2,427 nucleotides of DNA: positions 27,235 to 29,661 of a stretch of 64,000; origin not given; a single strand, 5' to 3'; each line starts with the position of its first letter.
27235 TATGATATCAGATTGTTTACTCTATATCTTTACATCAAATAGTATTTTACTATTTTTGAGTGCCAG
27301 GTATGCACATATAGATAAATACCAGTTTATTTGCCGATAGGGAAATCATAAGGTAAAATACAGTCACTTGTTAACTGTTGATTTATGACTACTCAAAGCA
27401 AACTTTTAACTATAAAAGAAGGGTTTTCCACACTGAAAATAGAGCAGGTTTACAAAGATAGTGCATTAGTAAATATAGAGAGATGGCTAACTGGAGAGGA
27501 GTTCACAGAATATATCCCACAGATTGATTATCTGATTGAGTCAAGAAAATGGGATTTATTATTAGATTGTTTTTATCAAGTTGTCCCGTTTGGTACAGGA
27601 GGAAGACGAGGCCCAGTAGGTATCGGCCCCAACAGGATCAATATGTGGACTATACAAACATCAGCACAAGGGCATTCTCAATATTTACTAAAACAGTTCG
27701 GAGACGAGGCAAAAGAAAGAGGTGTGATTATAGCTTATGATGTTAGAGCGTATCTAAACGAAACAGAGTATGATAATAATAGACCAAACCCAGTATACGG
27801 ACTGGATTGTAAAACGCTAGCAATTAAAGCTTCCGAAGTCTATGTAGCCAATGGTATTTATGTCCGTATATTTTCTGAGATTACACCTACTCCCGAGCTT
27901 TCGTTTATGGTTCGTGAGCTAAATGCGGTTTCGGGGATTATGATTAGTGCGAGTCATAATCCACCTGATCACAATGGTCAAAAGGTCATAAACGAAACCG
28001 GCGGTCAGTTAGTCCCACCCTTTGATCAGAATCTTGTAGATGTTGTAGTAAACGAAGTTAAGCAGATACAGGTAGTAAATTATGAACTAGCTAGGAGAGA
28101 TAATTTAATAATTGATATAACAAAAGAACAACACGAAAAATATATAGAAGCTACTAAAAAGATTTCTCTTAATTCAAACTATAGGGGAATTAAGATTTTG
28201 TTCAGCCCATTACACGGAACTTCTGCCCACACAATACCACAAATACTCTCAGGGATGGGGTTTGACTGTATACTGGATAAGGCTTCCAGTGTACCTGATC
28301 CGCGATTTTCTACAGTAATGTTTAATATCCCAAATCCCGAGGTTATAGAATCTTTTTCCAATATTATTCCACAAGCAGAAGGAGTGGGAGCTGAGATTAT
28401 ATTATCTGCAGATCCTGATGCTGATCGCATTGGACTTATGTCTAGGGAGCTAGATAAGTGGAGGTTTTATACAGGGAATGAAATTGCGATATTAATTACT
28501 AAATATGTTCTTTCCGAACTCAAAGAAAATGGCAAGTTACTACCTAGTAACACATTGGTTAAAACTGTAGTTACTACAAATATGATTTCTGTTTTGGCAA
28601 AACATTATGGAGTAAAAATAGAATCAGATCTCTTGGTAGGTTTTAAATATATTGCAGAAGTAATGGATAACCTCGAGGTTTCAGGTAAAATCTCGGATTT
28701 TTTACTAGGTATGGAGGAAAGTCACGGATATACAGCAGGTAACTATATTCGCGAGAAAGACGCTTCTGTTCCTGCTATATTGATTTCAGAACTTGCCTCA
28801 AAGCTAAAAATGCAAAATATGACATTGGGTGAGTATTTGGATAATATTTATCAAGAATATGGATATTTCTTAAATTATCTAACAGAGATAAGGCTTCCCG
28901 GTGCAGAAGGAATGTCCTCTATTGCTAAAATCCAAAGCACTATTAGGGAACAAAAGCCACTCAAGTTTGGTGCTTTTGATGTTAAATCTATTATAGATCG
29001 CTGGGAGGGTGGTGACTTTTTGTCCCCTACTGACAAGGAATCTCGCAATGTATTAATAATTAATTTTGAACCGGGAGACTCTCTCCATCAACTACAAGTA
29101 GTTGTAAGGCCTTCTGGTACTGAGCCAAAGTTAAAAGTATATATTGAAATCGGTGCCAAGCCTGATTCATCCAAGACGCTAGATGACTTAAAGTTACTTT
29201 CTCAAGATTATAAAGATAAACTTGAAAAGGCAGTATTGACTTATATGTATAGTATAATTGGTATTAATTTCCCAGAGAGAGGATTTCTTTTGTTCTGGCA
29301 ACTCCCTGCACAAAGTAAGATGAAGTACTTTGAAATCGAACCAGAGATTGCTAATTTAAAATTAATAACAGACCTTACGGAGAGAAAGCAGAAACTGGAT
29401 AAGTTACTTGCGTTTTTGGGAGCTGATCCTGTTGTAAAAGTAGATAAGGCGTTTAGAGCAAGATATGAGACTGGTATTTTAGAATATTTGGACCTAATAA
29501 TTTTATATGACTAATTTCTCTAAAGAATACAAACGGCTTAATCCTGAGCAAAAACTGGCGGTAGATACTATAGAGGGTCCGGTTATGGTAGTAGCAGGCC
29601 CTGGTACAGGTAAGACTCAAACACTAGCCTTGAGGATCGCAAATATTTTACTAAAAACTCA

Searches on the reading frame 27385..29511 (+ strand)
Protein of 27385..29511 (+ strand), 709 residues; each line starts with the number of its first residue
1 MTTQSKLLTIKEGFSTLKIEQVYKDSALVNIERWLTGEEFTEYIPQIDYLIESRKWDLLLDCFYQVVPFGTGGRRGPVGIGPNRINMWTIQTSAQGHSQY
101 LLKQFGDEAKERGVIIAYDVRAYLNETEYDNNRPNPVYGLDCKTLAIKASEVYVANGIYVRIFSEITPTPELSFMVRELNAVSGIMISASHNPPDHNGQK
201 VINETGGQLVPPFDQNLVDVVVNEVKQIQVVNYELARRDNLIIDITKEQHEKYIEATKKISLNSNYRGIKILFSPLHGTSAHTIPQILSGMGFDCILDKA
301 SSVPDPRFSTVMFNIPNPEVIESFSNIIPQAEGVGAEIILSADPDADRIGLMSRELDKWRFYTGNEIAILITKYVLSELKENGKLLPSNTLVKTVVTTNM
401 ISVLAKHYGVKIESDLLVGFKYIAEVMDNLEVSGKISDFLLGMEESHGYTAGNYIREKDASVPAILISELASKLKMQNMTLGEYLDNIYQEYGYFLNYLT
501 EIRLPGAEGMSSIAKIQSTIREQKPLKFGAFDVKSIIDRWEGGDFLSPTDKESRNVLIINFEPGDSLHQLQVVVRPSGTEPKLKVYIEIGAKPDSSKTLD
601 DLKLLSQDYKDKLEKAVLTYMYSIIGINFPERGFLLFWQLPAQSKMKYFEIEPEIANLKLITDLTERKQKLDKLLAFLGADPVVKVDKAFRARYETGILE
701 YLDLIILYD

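Call 29: search_protein_families(library=pfam, proteins=[window:27385-29511:+])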
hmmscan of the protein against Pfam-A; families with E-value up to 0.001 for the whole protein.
window:27385-29511:+ (709 aa): 4 families
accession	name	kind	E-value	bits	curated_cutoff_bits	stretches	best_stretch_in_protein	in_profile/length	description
PF02878.22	PGM_PMM_I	-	1.1e-24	87.2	22.5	1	144-221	55-131/138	Phosphoglucomutase/phosphomannomutase, alpha/beta/alpha domain I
PF02880.22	PGM_PMM_III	-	2e-17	63.8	20.7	1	364-492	2-115/115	Phosphoglucomutase/phosphomannomutase, alpha/beta/alpha domain III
PF02879.22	PGM_PMM_II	-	1.5e-15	58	29.3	1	252-352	2-99/103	Phosphoglucomutase/phosphomannomutase, alpha/beta/alpha domain II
PF00408.26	PGM_PMM_IV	-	1.4e-05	25.5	23.1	1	567-588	36-51/68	Phosphoglucomutase/phosphomannomutase, C-terminal domain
